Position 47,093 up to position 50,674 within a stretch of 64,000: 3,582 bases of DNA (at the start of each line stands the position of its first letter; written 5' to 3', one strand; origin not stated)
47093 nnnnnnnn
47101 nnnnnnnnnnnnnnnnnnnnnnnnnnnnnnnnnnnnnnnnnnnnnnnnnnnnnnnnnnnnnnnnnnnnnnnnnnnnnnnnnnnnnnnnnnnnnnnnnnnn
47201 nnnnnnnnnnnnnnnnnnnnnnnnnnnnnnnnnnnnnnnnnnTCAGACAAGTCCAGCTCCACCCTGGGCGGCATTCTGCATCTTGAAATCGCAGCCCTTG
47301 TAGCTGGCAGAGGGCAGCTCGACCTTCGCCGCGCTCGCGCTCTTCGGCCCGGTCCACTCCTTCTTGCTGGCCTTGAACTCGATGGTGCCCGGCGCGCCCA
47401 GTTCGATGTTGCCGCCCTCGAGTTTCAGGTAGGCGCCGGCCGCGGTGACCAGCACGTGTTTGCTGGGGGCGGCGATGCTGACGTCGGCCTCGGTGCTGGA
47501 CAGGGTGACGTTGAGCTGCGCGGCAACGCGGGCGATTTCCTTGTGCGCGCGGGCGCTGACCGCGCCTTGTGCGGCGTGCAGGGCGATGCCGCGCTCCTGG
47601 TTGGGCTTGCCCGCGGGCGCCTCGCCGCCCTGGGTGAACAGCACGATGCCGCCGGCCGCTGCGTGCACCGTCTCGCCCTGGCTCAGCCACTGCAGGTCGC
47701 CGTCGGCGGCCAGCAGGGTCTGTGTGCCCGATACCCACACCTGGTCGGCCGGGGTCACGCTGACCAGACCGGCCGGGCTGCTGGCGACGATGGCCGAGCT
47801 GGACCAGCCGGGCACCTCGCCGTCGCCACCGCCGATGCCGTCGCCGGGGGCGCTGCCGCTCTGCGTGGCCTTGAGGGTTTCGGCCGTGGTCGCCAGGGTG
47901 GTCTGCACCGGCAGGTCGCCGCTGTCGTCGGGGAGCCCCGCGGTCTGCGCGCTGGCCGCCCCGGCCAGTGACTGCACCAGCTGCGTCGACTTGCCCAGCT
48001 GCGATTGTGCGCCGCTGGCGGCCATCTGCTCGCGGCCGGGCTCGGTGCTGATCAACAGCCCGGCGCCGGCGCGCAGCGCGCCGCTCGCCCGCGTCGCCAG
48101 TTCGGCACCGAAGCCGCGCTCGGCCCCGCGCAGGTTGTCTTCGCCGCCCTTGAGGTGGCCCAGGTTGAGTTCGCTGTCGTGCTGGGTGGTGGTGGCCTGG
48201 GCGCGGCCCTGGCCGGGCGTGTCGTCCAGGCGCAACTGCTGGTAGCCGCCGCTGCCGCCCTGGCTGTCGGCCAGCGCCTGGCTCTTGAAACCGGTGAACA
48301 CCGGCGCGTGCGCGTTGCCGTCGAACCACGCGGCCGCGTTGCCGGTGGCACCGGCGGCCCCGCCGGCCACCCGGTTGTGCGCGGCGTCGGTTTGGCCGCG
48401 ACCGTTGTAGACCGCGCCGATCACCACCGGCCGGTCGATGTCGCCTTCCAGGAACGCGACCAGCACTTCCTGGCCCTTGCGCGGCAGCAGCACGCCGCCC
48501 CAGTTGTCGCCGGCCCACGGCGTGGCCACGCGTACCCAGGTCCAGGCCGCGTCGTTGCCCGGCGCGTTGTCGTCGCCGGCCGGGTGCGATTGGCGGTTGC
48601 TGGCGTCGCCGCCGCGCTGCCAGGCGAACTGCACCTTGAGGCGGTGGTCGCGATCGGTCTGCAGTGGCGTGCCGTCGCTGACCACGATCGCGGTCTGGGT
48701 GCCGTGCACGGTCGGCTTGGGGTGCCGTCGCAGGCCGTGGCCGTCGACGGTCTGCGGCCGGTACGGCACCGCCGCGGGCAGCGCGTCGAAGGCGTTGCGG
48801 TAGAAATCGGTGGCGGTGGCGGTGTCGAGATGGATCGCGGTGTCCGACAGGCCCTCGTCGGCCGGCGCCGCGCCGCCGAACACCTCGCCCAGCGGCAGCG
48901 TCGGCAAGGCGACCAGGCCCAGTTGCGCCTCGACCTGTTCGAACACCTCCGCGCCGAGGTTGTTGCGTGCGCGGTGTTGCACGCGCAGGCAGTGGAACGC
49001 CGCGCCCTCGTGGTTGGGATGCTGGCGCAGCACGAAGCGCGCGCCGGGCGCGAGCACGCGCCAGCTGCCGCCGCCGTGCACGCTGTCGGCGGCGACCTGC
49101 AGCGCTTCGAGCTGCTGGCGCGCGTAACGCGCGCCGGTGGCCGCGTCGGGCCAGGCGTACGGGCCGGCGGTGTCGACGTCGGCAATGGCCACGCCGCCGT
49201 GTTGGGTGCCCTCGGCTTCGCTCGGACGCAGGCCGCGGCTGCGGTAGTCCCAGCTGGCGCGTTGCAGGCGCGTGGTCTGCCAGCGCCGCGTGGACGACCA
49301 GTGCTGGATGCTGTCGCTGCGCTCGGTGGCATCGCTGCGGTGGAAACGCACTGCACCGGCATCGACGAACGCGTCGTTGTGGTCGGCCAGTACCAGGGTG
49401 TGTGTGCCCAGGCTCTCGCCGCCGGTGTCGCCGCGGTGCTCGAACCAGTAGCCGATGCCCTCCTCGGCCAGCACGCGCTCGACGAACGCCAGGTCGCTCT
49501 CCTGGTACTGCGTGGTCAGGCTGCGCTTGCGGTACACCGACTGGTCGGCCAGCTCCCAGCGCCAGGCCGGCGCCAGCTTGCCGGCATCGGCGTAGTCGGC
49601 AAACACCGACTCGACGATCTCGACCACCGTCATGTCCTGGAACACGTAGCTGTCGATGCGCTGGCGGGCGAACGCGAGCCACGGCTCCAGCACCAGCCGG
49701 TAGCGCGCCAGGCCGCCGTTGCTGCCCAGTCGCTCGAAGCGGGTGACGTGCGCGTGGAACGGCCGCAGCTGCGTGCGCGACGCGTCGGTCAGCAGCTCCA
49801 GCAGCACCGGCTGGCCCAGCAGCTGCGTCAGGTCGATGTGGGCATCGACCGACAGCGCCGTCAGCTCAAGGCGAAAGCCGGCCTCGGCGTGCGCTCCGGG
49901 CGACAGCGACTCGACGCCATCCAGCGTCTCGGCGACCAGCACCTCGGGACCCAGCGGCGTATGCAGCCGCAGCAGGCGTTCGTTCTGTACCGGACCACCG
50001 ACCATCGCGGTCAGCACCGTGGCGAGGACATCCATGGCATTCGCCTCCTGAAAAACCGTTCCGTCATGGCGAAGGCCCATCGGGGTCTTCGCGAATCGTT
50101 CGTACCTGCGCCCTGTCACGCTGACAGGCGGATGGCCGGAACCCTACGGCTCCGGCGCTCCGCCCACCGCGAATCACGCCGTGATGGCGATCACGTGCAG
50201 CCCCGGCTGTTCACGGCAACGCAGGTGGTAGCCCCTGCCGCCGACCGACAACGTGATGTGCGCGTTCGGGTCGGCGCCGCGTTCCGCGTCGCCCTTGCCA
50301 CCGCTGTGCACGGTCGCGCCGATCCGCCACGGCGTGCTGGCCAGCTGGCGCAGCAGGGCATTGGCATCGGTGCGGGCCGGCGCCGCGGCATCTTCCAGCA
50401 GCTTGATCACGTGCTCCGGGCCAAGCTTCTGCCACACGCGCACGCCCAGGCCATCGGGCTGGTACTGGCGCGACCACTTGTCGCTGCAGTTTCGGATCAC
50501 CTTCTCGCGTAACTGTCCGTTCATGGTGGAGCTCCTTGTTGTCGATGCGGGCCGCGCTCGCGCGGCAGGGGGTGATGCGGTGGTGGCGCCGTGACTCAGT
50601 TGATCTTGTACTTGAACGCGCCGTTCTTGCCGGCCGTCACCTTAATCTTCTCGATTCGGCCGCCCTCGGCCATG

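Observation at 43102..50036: T6SS cargo module: VgrG - DUF4123 adaptor - MIX/VasX-like pore-forming effector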

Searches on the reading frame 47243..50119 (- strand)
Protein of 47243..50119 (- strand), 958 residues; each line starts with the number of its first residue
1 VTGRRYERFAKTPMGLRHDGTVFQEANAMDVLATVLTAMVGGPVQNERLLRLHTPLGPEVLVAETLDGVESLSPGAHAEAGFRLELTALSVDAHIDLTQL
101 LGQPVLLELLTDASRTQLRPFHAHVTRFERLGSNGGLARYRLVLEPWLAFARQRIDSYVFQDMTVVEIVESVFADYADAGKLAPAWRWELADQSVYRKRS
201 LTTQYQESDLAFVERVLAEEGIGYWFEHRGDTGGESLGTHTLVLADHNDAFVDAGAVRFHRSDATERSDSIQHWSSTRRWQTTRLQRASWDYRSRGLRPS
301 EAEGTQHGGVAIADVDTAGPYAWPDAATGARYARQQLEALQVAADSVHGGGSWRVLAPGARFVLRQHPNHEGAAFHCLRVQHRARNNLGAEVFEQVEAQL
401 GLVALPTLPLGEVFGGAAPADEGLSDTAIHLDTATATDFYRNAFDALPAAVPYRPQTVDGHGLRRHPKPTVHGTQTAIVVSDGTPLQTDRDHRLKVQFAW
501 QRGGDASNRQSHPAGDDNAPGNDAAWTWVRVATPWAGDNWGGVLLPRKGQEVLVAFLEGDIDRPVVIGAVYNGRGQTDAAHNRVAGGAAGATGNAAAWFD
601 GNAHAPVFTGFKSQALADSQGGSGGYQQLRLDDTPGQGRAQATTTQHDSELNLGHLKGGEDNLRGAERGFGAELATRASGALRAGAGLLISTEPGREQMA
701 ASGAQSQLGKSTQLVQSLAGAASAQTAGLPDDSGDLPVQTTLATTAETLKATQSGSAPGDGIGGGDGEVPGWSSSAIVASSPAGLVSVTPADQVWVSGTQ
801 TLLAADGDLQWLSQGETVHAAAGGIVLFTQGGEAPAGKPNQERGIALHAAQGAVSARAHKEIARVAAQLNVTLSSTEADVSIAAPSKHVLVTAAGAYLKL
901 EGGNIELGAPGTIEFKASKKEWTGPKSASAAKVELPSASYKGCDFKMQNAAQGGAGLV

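Call 6: search_protein_families(library=pfam, proteins=[window:47243-50119:-], max_evalue=0.01)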
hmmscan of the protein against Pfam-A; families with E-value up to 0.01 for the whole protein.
window:47243-50119:- (958 aa): 5 families
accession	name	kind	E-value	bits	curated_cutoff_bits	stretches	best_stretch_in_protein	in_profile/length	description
PF05954.17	Phage_GPD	-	6.8e-76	255.8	30.1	1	81-387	7-304/305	Phage tail baseplate hub (GPD)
PF10106.14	DUF2345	-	3.1e-37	128.2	30.7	1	765-926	2-151/151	Uncharacterized protein conserved in bacteria (DUF2345)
PF13296.11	T6SS_Vgr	-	2.1e-25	89.3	22.4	1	623-722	5-108/108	Putative type VI secretion system Rhs element Vgr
PF04717.18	Phage_base_V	-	5.1e-12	46.4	23.8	1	525-571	29-75/75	Type VI secretion system/phage-baseplate injector OB domain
PF20093.5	DUF6484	-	0.0012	20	27.6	1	545-569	39-60/61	Domain of unknown function (DUF6484)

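Call 11: search_protein_families(library=ncbifam, proteins=[window:47243-50119:-], max_evalue=0.01)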
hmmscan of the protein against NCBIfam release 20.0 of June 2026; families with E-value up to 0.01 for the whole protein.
window:47243-50119:- (958 aa): 3 families
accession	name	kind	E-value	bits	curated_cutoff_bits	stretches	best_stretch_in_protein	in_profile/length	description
TIGR03361.1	VI_Rhs_Vgr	subfamily_domain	2e-94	317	186.35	2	51-387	2-321/513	type VI secretion system tip protein TssI/VgrG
TIGR01646.1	vgr_GE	subfamily_domain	7.6e-75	252.7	121.8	2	81-372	15-294/480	type VI secretion system tip protein VgrG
NF033848.1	VgrG_rel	hypoth_equivalog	8.7e-11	40.8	275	1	527-588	408-468/547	VgrG-related protein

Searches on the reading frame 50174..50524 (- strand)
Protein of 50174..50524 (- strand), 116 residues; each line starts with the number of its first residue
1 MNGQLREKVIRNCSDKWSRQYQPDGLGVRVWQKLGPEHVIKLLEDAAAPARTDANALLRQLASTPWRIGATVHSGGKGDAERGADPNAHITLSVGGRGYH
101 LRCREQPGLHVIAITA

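Call 8: search_protein_families(library=pfam, proteins=[window:50174-50524:-], max_evalue=0.001)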
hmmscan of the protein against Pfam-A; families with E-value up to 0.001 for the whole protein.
window:50174-50524:- (116 aa): 0 families

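Call 11: search_protein_families(library=ncbifam, proteins=[window:50174-50524:-], max_evalue=0.01)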
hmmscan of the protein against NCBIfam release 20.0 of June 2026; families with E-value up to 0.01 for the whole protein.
window:50174-50524:- (116 aa): 0 families

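Call 58: find_homologous_proteins(query=window:50174-50524:-, max_evalue=0.001)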
Query window:50174-50524:- (116 aa): 13 proteins with E <= 0.001 among 40 candidates.
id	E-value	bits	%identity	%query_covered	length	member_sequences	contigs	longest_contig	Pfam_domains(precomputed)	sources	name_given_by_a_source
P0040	3.3e-68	245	94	100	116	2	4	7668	-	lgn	-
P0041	4.3e-49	184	72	100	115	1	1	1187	-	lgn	-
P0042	1.6e-47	179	72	100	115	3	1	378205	-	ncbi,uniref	ncbi:hypothetical protein ACFQZQ_11085 [Lysobacter koreensis]|uniref:Uncharacterized protein n=1 Tax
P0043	4.3e-47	177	68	100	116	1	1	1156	-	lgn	-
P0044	2.3e-46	175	67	100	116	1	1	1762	-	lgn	-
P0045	4.4e-46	174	66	100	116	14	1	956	-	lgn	-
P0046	2.1e-45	172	66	100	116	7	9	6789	-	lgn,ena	-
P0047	8.2e-44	167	59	100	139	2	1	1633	-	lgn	-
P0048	1.1e-39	153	61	100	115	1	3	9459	-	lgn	-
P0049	3.0e-38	149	61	100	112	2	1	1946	-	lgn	-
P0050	1.9e-28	117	66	69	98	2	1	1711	-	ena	-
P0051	2.9e-20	91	46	98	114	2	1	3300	-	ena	-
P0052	1.2e-17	82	67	56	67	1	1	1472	-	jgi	-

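Call 65: predict_structure(alignment_id=A6)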
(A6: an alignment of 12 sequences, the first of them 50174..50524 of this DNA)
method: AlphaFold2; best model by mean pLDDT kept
length: 116 residues; sequences in the alignment: 12
mean_pLDDT: 78.2   pTM: 0.74
mean pLDDT of the five models: 78.2, 74.8, 73.1, 72.8, 72.1
residues with pLDDT >= 90: 27; 70-90: 51; 50-70: 28; < 50: 10
segments of 3 or more residues with pLDDT < 50: 75-84
pLDDT, mean of each block of 10 residues (from residue 1): 84 76 62 79 89 93 89 54 60 89 78 88
secondary structure, 60 per line:
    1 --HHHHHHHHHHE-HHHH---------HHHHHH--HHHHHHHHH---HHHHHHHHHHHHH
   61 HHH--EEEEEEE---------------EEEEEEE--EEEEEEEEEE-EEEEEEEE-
elements in order: H3-12 H15-18 H28-33 H36-44 H48-63 E66-72 E88-94 E97-106 E108-115
